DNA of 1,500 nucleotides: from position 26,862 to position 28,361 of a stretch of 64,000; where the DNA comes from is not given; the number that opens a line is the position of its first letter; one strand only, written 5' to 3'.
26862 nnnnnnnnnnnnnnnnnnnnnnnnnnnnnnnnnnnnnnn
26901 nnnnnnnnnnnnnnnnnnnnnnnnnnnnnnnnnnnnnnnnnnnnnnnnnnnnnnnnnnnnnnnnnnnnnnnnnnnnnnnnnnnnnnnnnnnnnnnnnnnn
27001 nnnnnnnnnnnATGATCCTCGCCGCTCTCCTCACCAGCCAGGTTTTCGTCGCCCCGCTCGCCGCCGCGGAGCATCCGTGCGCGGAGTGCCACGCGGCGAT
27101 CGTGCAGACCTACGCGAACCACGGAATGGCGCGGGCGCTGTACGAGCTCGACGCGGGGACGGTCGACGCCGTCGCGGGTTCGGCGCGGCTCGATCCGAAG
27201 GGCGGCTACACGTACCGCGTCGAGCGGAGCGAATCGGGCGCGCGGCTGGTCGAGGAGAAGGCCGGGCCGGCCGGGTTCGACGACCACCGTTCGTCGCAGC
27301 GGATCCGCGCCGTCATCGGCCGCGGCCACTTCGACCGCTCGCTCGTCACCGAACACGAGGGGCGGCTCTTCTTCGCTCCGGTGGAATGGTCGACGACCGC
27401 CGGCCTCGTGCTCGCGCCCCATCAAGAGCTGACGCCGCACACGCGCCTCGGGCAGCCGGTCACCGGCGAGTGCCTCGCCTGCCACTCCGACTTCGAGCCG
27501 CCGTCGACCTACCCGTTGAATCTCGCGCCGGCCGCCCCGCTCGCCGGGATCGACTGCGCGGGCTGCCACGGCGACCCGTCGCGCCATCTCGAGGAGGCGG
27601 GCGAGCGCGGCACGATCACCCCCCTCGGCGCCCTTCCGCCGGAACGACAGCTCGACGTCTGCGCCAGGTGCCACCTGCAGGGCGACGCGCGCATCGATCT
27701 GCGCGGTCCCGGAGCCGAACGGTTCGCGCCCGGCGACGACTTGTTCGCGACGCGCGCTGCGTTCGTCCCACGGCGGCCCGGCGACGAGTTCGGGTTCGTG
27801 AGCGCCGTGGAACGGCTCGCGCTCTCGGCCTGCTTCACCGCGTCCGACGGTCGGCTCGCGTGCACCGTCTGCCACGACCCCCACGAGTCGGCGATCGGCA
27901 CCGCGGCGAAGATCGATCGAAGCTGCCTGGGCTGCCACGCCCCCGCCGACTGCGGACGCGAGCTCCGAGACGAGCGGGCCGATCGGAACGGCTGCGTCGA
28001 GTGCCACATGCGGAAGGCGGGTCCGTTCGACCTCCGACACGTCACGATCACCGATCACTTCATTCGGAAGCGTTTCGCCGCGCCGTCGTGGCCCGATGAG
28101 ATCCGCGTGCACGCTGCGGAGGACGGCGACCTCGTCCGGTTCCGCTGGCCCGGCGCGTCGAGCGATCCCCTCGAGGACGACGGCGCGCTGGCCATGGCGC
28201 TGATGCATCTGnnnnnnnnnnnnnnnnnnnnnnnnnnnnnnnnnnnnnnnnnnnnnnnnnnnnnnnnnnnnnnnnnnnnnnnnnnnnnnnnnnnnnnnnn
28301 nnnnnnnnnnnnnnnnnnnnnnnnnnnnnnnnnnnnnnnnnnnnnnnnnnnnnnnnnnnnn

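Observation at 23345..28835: Translationally coupled four-gene operon: CarboxypepD_reg-repeat anchor protein, M50 site-2-protease-like, alpha/beta hydrolase, heptaheme cytochrome c with TPR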

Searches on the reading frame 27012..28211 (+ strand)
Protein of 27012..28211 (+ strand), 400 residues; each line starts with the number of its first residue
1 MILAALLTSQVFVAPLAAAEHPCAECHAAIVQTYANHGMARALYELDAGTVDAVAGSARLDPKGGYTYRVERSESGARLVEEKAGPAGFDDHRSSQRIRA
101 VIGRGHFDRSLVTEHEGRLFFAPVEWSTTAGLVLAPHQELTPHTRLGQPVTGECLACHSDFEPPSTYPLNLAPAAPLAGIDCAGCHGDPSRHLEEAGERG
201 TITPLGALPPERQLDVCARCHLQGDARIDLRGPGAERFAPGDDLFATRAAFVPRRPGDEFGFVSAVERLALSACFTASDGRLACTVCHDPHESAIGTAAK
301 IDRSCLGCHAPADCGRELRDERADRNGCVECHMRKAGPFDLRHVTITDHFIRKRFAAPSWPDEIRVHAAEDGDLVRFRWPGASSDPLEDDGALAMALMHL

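Call 29: find_homologous_proteins(query=window:27012-28211:+, max_evalue=0.00001)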
Query window:27012-28211:+ (400 aa): 116 proteins with E <= 0.00001 among 8000 candidates.
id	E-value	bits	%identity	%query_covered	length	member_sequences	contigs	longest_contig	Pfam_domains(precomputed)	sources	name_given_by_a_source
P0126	5.9e-272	920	100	100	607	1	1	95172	PF13431.13,PF23914.2,PF13176.13,PF13428.13,PF14522.12,PF14559.13,PF13435.12,PF00515.35,PF13424.13,PF13432.13,PF13181.13,PF07719.24,PF13174.13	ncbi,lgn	-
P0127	1.5e-138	481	59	96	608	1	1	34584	PF13431.13,PF23914.2,PF13414.13,PF13428.13,PF14522.12,PF14559.13,PF13371.13,PF00515.35,PF13432.13,PF13429.13,PF13181.13,PF07719.24,PF13174.13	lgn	-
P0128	3.9e-129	450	57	95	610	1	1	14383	PF14559.13,PF13431.13,PF23914.2,PF13414.13,PF00515.35,PF13432.13,PF13428.13,PF13429.13,PF13181.13,PF07719.24,PF14522.12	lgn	-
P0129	1.1e-120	422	55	95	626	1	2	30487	PF13431.13,PF23914.2,PF09699.16,PF13414.13,PF13428.13,PF14522.12,PF13374.13,PF14559.13,PF13371.13,PF00515.35,PF13424.13,PF13432.13,PF13181.13,PF07719.24,PF13174.13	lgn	-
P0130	1.1e-118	415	54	96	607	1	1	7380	PF13431.13,PF23914.2,PF09699.16,PF14537.12,PF13414.13,PF13428.13,PF14522.12,PF14559.13,PF00515.35,PF13432.13,PF13181.13,PF07719.24,PF13174.13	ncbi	-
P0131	5.1e-118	413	51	100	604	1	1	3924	PF13431.13,PF23914.2,PF13435.12,PF00515.35,PF13432.13,PF13428.13,PF13181.13,PF07719.24,PF14522.12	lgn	-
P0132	8.1e-118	412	53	99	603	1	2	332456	PF13431.13,PF23914.2,PF09699.16,PF13414.13,PF13428.13,PF14522.12,PF14559.13,PF13371.13,PF00515.35,PF13432.13,PF13181.13,PF07719.24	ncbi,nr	ncbi:MAG: tetratricopeptide repeat protein [Planctomycetes bacterium]|nr:tetratricopeptide repeat pr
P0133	6.4e-117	409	52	100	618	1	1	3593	PF13431.13,PF23914.2,PF09699.16,PF14537.12,PF13414.13,PF13428.13,PF14522.12,PF14559.13,PF13435.12,PF13371.13,PF00515.35,PF13432.13,PF13429.13,PF13181.13,PF07719.24,PF13174.13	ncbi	-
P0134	1.5e-116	408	51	99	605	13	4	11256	PF13431.13,PF23914.2,PF09699.16,PF13414.13,PF13428.13,PF14522.12,PF14559.13,PF13435.12,PF13371.13,PF00515.35,PF13424.13,PF13432.13,PF13181.13,PF07719.24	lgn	-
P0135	1.2e-115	405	51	95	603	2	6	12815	PF13431.13,PF23914.2,PF09699.16,PF14537.12,PF13414.13,PF13428.13,PF14522.12,PF14559.13,PF13371.13,PF00515.35,PF13432.13,PF13181.13,PF07719.24,PF13174.13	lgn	-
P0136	1.1e-114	402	52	90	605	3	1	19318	PF13431.13,PF23914.2,PF14537.12,PF13414.13,PF13428.13,PF14522.12,PF14559.13,PF13435.12,PF00515.35,PF13424.13,PF13432.13,PF13181.13,PF07719.24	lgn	-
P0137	4.9e-85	304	46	95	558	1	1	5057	PF09699.16,PF14537.12,PF14522.12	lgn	-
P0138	1.3e-78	283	42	95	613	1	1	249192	PF13431.13,PF23914.2,PF09699.16,PF13414.13,PF13176.13,PF13428.13,PF14522.12,PF07721.21,PF14559.13,PF24575.2,PF00515.35,PF13424.13,PF13432.13,PF13429.13,PF13181.13,PF07719.24,PF13174.13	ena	-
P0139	3.6e-78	282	45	89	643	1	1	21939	PF13431.13,PF09699.16,PF13414.13,PF00515.35,PF13428.13,PF13181.13,PF07719.24,PF14522.12,PF22113.2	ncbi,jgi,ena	ncbi:MAG TPA: tetratricopeptide repeat protein [Planctomycetota bacterium]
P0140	5.6e-67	245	39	94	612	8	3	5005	PF09699.16,PF14537.12,PF13435.12,PF13414.13,PF13371.13,PF00515.35,PF13432.13,PF13181.13,PF07719.24,PF14522.12,PF22113.2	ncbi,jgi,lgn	ncbi:MAG: hypothetical protein ACI9D0_001558 [Bacteroidia bacterium]|jgi:hypothetical protein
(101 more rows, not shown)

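Call 30: find_encoding_contigs(protein=P0127, flank=9000, max_places=1)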
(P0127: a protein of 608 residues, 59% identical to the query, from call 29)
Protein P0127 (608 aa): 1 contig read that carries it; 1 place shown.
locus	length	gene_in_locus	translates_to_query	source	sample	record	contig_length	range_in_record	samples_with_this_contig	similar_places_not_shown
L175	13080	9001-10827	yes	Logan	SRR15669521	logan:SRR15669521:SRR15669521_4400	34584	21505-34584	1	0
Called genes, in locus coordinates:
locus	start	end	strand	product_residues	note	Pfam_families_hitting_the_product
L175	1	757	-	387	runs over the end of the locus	PF13439:Glyco_transf_4, PF00534:Glycos_transf_1, PF13692:Glyco_trans_1_4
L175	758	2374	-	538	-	PF06293:Kdo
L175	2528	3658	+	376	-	PF13439:Glyco_transf_4, PF13477:Glyco_trans_4_2 (weak), PF13579:Glyco_trans_4_4, PF00534:Glycos_transf_1, PF13692:Glyco_trans_1_4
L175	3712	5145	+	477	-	-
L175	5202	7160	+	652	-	PF00775:Dioxygenase_C (faint), PF02369:Big_1 (faint), PF10670:DUF4198 (faint), PF13620:CarboxypepD_reg (weak), PF17210:SdrD_B (faint), PF13620:CarboxypepD_reg, PF13620:CarboxypepD_reg, PF13620:CarboxypepD_reg, +6 more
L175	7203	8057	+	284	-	PF02163:Peptidase_M50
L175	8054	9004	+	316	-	PF02129:Peptidase_S15, PF00561:Abhydrolase_1, PF12146:Hydrolase_4, PF12697:Abhydrolase_6 (weak), PF00326:Peptidase_S9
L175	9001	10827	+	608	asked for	PF13431:TPR_17 (faint), PF14522:Cytochrome_C7 (faint), PF13429:TPR_15 (faint), PF13174:TPR_6 (faint), PF13181:TPR_8 (faint), PF00515:TPR_1 (weak), PF07719:TPR_2, PF13428:TPR_14 (weak), +5 more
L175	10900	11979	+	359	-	PF01070:FMN_dh, PF03060:NMO, PF00478:IMPDH (weak)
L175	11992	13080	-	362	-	?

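Call 31: find_encoding_contigs(protein=P0132, flank=9000, max_places=1)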
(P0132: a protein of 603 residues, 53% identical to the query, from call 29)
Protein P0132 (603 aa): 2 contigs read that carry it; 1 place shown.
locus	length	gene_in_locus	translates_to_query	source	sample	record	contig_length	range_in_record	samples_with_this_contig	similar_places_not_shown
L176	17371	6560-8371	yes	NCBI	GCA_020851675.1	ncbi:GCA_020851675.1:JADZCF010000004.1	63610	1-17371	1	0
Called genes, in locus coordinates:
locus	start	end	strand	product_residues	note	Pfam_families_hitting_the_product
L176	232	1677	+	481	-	-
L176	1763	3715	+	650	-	PF17210:SdrD_B (faint), PF07210:DUF1416 (faint), PF13620:CarboxypepD_reg, PF13715:CarbopepD_reg_2 (faint), PF22904:NOMO1-like_2nd (faint), PF13620:CarboxypepD_reg, PF09430:EMC7_beta-sandw (faint), PF13620:CarboxypepD_reg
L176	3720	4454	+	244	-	PF02163:Peptidase_M50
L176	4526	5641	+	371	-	PF00266:Aminotran_5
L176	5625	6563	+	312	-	PF02129:Peptidase_S15, PF00561:Abhydrolase_1, PF12146:Hydrolase_4, PF12697:Abhydrolase_6, PF00326:Peptidase_S9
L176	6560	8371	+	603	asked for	PF14522:Cytochrome_C7 (faint), PF09699:Paired_CXXCH_1 (weak), PF14559:TPR_19 (faint), PF13371:TPR_9 (faint), PF13428:TPR_14 (faint), PF13414:TPR_11 (weak), PF23914:TPR_CcmH_CycH, PF13432:TPR_16 (weak), +4 more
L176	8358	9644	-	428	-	PF07690:MFS_1, PF03825:Nuc_H_symport (weak), PF11700:ATG22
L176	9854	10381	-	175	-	PF13466:STAS_2 (faint), PF01740:STAS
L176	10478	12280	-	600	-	PF05524:PEP-utilisers_N, PF00391:PEP-utilizers, PF02896:PEP-utilizers_C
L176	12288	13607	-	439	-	PF00587:tRNA-synt_2b, PF03129:HGTP_anticodon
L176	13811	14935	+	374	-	PF04055:Radical_SAM, PF19288:CofH_C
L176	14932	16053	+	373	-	PF04055:Radical_SAM, PF19288:CofH_C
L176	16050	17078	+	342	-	PF00657:Lipase_GDSL (weak), PF13472:Lipase_GDSL_2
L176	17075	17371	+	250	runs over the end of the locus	PF02621:VitK2_biosynth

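Call 32: find_encoding_contigs(protein=P0138, flank=9000, max_places=1)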
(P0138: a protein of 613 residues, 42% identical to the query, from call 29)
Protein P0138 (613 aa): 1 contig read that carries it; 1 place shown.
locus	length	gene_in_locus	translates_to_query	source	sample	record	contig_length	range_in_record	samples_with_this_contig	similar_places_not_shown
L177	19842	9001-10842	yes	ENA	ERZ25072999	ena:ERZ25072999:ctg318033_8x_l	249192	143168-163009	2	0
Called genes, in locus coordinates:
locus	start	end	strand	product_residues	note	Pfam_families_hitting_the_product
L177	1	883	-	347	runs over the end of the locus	PF00171:Aldedh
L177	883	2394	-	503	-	PF00171:Aldedh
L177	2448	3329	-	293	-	PF01791:DeoC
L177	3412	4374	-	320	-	-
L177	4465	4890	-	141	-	PF11697:DUF3293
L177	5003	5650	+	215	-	PF14681:UPRTase, PF00156:Pribosyltran (weak)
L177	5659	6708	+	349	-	PF27435:TP_0813_N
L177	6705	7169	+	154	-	PF14539:DUF4442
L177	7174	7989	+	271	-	PF01149:Fapy_DNA_glyco, PF06831:H2TH, PF06827:zf-FPG_IleRS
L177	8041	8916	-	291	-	PF01497:Peripla_BP_2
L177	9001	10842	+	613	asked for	PF09699:Paired_CXXCH_1 (faint), PF14522:Cytochrome_C7 (faint), PF13414:TPR_11 (weak), PF23914:TPR_CcmH_CycH, PF14559:TPR_19 (weak), PF13432:TPR_16 (weak), PF14559:TPR_19 (weak), PF07719:TPR_2 (weak), +10 more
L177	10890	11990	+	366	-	PF00106:adh_short (faint), PF01073:3Beta_HSD, PF01370:Epimerase, PF02719:Polysacc_synt_2, PF04321:RmlD_sub_bind, PF07993:NAD_binding_4 (faint), PF16363:GDP_Man_Dehyd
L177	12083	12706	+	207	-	PF00483:NTP_transferase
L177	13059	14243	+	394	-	-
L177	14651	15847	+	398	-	-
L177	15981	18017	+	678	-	-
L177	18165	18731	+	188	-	PF00581:Rhodanese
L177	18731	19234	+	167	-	PF07291:MauE, PF07681:DoxX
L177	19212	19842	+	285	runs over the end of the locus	PF00561:Abhydrolase_1, PF12146:Hydrolase_4, PF12697:Abhydrolase_6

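Call 35: search_protein_families(library=pfam, proteins=[L175:3712-5142:+, L176:232-1674:+], max_evalue=1)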
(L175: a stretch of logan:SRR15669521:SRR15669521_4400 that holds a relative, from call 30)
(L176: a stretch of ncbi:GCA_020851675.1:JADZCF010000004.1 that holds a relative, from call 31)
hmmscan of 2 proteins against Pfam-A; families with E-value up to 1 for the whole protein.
L175:3712-5142:+ (477 aa): 1 family
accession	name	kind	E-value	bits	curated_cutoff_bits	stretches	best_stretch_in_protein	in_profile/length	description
PF13243.12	SQHop_cyclase_C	-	0.0079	15.7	26.1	0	182-224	191-233/319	Squalene-hopene cyclase C-terminal domain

L176:232-1674:+ (481 aa): 0 families

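Call 69: search_protein_representatives(protein=window:27012-28211:+)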
Query: 400 residues. Proteins with E-value up to 0.001 (for the whole library): 3358; up to 1e-10: 2062; up to 1e-30: 426. The best 150 are listed.
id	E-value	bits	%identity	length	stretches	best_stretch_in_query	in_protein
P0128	1.2e-129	449.6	56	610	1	12-400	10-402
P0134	4.9e-117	408.1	52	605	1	11-400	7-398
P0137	1.6e-85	304.3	49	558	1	15-400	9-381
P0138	4.3e-79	283.1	45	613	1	20-400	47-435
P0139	1.1e-78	281.7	47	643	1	19-386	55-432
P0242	1.6e-68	248.3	43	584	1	14-399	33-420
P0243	4.5e-65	236.9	38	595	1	19-392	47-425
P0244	4.9e-64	233.5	41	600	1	22-388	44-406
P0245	2.5e-63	231.2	45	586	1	21-396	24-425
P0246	4.8e-62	227.0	44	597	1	22-399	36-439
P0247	3.0e-60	221.0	39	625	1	19-387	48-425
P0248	4.6e-60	220.4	46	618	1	20-393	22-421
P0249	6.4e-60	220.0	41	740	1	21-395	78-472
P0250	1.0e-59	219.3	45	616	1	19-396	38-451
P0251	1.4e-59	218.8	42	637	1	22-359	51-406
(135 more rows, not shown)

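Call 74: predict_structure(alignment_id=A5)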
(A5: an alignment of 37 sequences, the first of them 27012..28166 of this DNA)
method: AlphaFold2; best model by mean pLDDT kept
length: 385 residues; sequences in the alignment: 37
mean_pLDDT: 87.6   pTM: 0.85
mean pLDDT of the five models: 87.6, 86.5, 86.2, 81.4, 79.9
residues with pLDDT >= 90: 218; 70-90: 132; 50-70: 28; < 50: 7
segments of 3 or more residues with pLDDT < 50: 318-324
pLDDT, mean of each block of 10 residues (from residue 1): 57 62 92 93 93 97 97 97 97 98 88 97 95 96 96 88 85 91 91 92 88 91 90 83 91 92 92 86 86 86 83 58 62 90 91 85 91 93 67
secondary structure, 60 per line:
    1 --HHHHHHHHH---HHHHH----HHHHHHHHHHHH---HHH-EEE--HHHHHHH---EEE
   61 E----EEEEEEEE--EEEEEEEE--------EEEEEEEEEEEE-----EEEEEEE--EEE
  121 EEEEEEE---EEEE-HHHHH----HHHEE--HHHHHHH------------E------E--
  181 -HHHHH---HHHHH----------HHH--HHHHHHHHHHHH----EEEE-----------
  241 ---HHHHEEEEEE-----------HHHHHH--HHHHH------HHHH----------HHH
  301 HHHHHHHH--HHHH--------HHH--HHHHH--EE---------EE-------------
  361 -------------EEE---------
elements in order: H3-11 H15-19 H24-35 E43-45 H48-54 E58-61 E66-73 E76-83 E92-103 E109-115 E118-127 E131-134 H136-140 H152-158 H182-186 H190-194 H210-221 E226-229 H244-247 E248-253 H265-270 H273-277 H284-287 H298-308 H311-314 H328-332 E374-376

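Call 76: fold_search(model_id=the predicted structure, library=pdb)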
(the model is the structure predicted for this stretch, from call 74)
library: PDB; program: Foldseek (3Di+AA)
matches with E <= 10: 706; with E <= 0.001: 2
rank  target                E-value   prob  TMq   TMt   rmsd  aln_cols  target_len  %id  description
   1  6i5b_A                4.3e-07  1.00  0.50  0.41   7.7       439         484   16  Crystal Structure of Outer Cell Wall Cytochrome OcwA (released 2019-09-25)
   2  6i5b_B                7.7e-07  1.00  0.50  0.41   7.4       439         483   15  Crystal Structure of Outer Cell Wall Cytochrome OcwA (released 2019-09-25)
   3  6qpd                  8.4e-02  0.20  0.09  0.20  14.3       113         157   12  Engineered beta-lactoglobulin: variant I56F (released 2019-02-27)
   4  8chu_B                2.4e-01  0.21  0.10  0.24  13.3       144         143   11  Crystal structure of human PURA repeat I-II K97E mutant (released 2024-02-21)
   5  6nkq_A                3.4e-01  0.11  0.10  0.20  14.7       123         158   13  The structure of bovine beta-lactoglobulin in novel crystals grown at pH 3.8 (released 2019-01-23)
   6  9sob_4                3.6e-01  0.14  0.10  0.09  10.8        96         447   12  Structural Model of the Nuclear Pore Complex in Arabidopsis thaliana (released 2025-11-05)
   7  9i7n                  3.6e-01  0.08  0.09  0.18  16.1       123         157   13  Beta-lactoglobulin complex with retinol post lyophilization (released 2026-02-18)
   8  6mjp_F                4.3e-01  0.10  0.08  0.09  14.4        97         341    9  LptB(E163Q)FGC from Vibrio cholerae (released 2019-03-27)
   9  6nkq_C                4.5e-01  0.08  0.09  0.19  16.3       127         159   12  The structure of bovine beta-lactoglobulin in novel crystals grown at pH 3.8 (released 2019-01-23)
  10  5m3l_O                5.1e-01  0.07  0.09  0.13  12.4        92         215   10  Single-particle cryo-EM using alignment by classification (ABC): the structure of Lumbricus terrestris hemoglobin (released 2017-09-13)
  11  1yqf_C                5.4e-01  0.16  0.09  0.17   8.6        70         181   10  Hypothetical protein from leishmania major unknown function sequence homologue to human p32 protein (released 2005-02-22)
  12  6w9w                  5.4e-01  0.05  0.08  0.11  13.4       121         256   12  R80A PCNA mutant defective in BIR (released 2020-09-23)
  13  1uz2                  5.7e-01  0.07  0.08  0.17  13.5       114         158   12  The Cys121Ser Mutant of Beta-Lactoglobulin (released 2004-05-20)
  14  7px8_A                5.7e-01  0.04  0.07  0.05  17.6       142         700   13  CryoEM structure of mammalian acylaminoacyl-peptidase (released 2022-05-25)
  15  6ke6_A5               6.4e-01  0.18  0.11  0.08  10.5        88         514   10  3.4 angstrom cryo-EM structure of yeast 90S small subunit preribosome (released 2020-08-05)
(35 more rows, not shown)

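Call 84: find_encoding_contigs(protein=P0130, flank=8000, max_places=2)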
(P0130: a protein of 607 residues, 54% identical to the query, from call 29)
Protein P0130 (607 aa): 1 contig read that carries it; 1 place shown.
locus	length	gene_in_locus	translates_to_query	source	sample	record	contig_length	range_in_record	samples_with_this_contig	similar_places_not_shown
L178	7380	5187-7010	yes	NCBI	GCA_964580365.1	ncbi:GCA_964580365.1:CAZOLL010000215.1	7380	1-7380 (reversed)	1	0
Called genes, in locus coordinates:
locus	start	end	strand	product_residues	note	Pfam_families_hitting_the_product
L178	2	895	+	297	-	?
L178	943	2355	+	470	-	-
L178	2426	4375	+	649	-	PF02369:Big_1 (faint), PF13715:CarbopepD_reg_2 (faint), PF17210:SdrD_B (faint), PF17802:SpaA (faint), PF22904:NOMO1-like_2nd (faint), PF13620:CarboxypepD_reg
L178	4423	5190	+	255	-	PF02163:Peptidase_M50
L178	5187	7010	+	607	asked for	PF09699:Paired_CXXCH_1 (faint), PF14522:Cytochrome_C7 (faint), PF14537:Cytochrom_c3_2 (faint), PF07719:TPR_2 (faint), PF13174:TPR_6 (faint), PF13432:TPR_16 (weak), PF13432:TPR_16, PF14559:TPR_19 (weak), +6 more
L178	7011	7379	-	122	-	?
